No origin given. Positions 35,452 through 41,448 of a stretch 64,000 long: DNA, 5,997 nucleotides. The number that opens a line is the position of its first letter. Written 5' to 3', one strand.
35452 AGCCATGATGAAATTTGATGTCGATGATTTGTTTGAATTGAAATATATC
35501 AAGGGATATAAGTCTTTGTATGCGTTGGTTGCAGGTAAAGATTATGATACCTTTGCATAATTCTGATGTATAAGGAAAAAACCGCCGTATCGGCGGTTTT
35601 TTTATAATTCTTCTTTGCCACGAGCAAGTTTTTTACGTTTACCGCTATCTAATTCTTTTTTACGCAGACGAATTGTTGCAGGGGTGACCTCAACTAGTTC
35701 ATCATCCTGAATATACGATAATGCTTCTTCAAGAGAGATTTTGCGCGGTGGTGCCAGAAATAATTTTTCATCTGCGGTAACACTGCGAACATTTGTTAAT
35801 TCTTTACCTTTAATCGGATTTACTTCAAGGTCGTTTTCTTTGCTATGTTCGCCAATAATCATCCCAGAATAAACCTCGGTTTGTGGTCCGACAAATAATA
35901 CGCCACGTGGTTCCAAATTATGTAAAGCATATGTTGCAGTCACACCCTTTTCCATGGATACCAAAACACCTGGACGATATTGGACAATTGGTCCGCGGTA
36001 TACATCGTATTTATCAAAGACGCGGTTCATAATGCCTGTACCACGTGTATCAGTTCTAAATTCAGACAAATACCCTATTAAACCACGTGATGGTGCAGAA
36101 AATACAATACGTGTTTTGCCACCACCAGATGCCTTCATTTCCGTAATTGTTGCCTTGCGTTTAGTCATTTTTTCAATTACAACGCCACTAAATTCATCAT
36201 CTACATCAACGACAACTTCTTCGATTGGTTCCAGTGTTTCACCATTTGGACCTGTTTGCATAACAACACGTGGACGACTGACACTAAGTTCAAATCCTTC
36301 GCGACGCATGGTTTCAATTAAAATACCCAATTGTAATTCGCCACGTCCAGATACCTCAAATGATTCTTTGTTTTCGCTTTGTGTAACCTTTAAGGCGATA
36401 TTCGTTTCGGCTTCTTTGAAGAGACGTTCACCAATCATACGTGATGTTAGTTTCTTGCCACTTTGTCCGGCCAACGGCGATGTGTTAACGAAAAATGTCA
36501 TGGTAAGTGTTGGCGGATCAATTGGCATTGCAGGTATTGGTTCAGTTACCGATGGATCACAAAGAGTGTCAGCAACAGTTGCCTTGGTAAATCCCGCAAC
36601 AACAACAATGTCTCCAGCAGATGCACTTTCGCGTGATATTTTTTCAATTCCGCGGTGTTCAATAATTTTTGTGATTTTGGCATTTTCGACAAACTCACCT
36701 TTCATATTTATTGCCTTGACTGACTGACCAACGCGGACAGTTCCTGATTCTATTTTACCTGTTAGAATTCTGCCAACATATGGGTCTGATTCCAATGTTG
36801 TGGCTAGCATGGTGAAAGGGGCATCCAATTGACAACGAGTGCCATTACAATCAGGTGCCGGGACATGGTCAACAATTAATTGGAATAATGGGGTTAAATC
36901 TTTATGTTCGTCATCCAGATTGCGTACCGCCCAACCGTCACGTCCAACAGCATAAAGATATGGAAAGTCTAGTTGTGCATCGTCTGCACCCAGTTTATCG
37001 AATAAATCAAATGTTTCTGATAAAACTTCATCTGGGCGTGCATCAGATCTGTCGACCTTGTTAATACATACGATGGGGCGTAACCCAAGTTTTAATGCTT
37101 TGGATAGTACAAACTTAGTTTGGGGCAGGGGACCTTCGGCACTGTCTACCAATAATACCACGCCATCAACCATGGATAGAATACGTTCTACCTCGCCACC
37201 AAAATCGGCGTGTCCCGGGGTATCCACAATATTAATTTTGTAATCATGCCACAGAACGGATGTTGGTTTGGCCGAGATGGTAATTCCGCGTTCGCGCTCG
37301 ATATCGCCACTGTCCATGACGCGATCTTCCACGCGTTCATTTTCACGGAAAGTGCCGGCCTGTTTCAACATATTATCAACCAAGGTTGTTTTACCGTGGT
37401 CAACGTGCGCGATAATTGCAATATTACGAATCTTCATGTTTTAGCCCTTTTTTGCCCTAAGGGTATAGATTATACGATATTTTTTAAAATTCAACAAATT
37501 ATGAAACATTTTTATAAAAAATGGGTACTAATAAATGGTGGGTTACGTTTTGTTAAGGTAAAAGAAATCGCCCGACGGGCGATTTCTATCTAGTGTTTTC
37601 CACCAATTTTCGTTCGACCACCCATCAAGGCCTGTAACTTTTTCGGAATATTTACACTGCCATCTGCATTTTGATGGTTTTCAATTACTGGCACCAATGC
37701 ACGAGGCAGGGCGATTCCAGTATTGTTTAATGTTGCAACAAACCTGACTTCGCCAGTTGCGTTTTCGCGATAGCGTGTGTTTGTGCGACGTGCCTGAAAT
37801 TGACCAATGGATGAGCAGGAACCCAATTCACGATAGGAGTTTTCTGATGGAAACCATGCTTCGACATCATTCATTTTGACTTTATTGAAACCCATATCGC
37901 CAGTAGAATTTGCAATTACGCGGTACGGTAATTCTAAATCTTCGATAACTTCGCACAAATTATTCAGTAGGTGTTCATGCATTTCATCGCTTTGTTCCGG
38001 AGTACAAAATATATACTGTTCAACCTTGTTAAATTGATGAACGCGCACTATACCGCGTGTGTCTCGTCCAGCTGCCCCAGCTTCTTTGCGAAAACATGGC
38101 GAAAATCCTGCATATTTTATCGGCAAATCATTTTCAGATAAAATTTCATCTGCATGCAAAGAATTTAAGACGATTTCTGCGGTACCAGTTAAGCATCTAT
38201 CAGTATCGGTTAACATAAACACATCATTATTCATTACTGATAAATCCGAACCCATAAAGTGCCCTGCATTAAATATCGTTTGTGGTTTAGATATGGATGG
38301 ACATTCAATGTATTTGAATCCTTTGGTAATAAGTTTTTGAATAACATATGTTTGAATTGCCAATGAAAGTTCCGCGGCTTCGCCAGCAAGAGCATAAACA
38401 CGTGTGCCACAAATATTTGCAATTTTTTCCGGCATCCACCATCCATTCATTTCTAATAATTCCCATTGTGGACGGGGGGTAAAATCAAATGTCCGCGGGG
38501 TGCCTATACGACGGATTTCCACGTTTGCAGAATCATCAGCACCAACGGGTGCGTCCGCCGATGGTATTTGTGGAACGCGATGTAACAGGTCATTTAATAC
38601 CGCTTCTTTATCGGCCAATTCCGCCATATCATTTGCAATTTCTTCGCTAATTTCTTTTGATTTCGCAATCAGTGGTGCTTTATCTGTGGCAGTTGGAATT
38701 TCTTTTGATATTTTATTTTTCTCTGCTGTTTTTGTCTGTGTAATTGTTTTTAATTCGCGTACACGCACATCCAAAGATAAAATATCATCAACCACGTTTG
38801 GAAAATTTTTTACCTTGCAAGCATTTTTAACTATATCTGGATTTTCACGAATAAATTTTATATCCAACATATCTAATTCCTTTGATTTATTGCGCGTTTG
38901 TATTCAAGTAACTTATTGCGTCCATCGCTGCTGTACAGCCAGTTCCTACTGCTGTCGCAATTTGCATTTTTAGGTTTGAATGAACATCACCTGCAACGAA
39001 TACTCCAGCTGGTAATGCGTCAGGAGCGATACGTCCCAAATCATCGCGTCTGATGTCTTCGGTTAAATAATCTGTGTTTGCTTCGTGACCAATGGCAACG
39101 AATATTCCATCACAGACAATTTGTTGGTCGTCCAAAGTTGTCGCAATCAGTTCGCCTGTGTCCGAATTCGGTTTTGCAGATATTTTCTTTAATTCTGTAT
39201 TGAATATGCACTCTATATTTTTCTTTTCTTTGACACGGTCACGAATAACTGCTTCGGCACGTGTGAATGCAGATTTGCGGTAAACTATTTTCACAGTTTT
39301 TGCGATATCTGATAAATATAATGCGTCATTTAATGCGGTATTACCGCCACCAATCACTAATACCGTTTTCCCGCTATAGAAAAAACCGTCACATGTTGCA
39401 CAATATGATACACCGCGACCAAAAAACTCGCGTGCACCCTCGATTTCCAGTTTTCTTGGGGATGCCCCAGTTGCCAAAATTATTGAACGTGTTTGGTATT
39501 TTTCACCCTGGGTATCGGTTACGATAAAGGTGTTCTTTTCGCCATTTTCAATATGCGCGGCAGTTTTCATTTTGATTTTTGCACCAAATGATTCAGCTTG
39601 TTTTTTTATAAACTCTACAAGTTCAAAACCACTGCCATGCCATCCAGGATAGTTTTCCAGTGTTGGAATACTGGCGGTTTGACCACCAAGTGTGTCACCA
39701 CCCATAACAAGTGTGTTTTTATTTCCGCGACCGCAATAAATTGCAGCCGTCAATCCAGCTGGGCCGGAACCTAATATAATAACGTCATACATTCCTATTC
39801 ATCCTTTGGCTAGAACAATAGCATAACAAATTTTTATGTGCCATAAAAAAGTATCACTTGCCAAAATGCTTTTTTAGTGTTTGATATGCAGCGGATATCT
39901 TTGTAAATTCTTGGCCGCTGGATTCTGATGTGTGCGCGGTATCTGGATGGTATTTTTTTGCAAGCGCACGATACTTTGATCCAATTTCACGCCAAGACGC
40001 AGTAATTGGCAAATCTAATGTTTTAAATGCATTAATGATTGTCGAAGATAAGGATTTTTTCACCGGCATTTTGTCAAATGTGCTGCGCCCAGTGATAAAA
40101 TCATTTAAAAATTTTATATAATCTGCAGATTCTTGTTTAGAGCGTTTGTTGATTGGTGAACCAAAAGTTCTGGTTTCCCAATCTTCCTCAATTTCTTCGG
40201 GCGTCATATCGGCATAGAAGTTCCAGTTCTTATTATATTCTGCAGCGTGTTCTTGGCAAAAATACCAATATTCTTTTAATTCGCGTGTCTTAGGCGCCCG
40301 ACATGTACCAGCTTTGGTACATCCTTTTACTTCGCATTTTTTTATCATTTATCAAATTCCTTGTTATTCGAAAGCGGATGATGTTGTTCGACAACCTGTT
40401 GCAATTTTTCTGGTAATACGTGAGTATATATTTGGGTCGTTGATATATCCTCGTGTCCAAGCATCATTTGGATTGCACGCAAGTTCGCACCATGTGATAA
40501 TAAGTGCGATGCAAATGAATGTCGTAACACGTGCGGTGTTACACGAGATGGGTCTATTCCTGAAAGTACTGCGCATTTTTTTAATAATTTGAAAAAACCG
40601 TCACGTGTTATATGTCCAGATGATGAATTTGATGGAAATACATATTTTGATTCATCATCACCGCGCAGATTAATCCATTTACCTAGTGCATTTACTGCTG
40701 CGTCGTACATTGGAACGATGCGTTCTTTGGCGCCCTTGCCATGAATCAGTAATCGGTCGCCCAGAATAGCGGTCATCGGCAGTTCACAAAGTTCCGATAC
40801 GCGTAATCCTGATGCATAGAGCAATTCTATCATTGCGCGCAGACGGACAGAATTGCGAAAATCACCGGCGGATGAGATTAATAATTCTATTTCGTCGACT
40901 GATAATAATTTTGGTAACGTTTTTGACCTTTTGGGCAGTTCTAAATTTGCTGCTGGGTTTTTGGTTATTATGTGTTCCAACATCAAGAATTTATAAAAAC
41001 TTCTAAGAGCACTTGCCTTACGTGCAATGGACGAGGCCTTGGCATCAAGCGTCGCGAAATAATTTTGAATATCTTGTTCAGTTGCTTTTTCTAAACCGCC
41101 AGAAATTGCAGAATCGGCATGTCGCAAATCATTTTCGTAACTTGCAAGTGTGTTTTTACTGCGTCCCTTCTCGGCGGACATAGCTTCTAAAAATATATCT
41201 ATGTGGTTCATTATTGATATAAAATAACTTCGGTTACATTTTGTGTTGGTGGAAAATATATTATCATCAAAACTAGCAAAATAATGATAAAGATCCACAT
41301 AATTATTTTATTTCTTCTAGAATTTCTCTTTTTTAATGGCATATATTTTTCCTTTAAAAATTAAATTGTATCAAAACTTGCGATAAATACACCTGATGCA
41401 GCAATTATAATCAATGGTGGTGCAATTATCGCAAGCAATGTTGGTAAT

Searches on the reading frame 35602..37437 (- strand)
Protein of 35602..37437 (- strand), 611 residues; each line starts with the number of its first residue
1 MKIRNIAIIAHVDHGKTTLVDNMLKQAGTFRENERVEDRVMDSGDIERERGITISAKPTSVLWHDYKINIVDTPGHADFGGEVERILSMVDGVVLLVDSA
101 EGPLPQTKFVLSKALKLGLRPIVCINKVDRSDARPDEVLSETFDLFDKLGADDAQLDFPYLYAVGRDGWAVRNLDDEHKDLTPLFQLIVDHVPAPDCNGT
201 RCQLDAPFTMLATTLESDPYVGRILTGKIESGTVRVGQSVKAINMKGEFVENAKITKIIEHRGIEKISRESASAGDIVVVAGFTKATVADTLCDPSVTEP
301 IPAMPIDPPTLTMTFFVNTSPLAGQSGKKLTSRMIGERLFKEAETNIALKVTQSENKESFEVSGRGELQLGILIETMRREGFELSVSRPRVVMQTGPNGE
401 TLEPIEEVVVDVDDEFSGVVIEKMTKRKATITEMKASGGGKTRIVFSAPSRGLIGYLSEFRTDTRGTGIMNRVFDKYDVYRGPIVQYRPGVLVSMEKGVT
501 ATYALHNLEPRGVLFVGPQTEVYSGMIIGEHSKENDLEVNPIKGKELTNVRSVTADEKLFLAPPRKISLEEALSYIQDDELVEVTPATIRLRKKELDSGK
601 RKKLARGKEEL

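Call 3: search_protein_families(library=pfam, proteins=[window:35602-37437:-], max_evalue=0.01)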
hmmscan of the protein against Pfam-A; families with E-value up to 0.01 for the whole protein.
window:35602-37437:- (611 aa): 6 families
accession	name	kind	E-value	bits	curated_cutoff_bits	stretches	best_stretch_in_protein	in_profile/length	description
PF00009.33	GTP_EFTU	-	1.3e-54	185.1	26.5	1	2-193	2-187/188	Elongation factor Tu GTP binding domain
PF21018.2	BipA_C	-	2.8e-46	156.3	23.8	1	490-597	2-109/110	TypA/BipA C-terminal domain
PF00679.30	EFG_C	-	5.8e-22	78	27.9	1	401-485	2-86/89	Elongation factor G C-terminus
PF03144.31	GTP_EFTU_D2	-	6.2e-10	39.8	30.3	1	222-293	1-73/73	Elongation factor Tu domain 2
PF22042.2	EF-G_D2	-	1.8e-06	28.4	27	1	211-293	5-82/84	Elongation factor G domain 2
PF01926.29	MMR_HSR1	-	4.4e-05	24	21.9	1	6-127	2-113/113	50S ribosome-binding GTPase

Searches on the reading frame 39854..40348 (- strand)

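Call 17: search_protein_families(library=pfam, proteins=[window:39854-40348:-], max_evalue=0.001)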
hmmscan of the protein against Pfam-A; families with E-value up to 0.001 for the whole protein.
window:39854-40348:- (164 aa): 1 family
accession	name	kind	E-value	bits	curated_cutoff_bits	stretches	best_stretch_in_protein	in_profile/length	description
PF00226.36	DnaJ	-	1.5e-12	47.9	27.8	1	107-160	2-55/63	DnaJ domain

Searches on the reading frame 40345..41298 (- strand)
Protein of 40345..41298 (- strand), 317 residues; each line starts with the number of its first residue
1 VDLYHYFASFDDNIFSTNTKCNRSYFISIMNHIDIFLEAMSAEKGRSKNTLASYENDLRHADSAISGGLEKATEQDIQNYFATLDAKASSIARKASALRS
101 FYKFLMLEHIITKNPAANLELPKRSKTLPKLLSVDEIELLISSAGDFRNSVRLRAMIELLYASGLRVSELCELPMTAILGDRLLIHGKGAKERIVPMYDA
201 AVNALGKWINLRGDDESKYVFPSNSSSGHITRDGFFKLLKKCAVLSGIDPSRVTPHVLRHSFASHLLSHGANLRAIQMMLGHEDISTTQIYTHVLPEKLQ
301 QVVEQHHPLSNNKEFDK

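Call 17: search_protein_families(library=pfam, proteins=[window:40345-41298:-], max_evalue=0.001)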
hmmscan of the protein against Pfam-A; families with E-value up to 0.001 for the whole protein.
window:40345-41298:- (317 aa): 2 families
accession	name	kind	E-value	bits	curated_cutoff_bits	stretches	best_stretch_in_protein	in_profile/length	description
PF00589.27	Phage_integrase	-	5.7e-44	150.3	27.1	1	132-296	3-170/172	Phage integrase family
PF02899.23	Phage_int_SAM_1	-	4.2e-17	62.6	22.3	1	33-108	1-82/83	Phage integrase, N-terminal SAM-like domain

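Call 69: search_protein_families(library=ncbifam, proteins=[window:40345-41298:-], max_evalue=0.0001)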
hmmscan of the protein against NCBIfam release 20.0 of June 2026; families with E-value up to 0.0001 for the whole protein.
window:40345-41298:- (317 aa): 10 families
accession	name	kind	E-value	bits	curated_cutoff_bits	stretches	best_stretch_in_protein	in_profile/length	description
NF001399.0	PRK00283.1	subfamily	4.4e-94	315.1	279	1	30-310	6-299/300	tyrosine recombinase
TIGR02225.1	recomb_XerD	equivalog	1.1e-89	300.7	329.6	1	36-309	3-289/290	site-specific tyrosine recombinase XerD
TIGR02224.1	recomb_XerC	equivalog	1.3e-76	257.8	335.15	1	36-309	3-292/295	tyrosine recombinase XerC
NF040815.2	recomb_XerA_Arch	equivalog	2.7e-61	207.5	220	1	36-302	3-262/263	site-specific tyrosine recombinase/integron integrase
NF002331.0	PRK01287.1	subfamily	7.9e-43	146.8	371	1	92-313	101-331/365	site-specific tyrosine recombinase XerC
TIGR02249.1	integrase_gron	subfamily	5.4e-33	114.7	265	2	228-303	235-309/315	integron integrase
NF003462.0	PRK05084.1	equivalog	2.7e-23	82.3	267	1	148-305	192-355/360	tyrosine recombinase XerS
NF011946.0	PRK15417.1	equivalog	6.4e-18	65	435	1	229-296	251-317/337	integron integrase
NF007370.0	PRK09870.1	subfamily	4.7e-15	55.8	221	1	130-293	11-178/200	tyrosine-type DNA invertase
NF007371.0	PRK09871.1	subfamily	2.1e-09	37.2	222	1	135-308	10-188/198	tyrosine-type DNA invertase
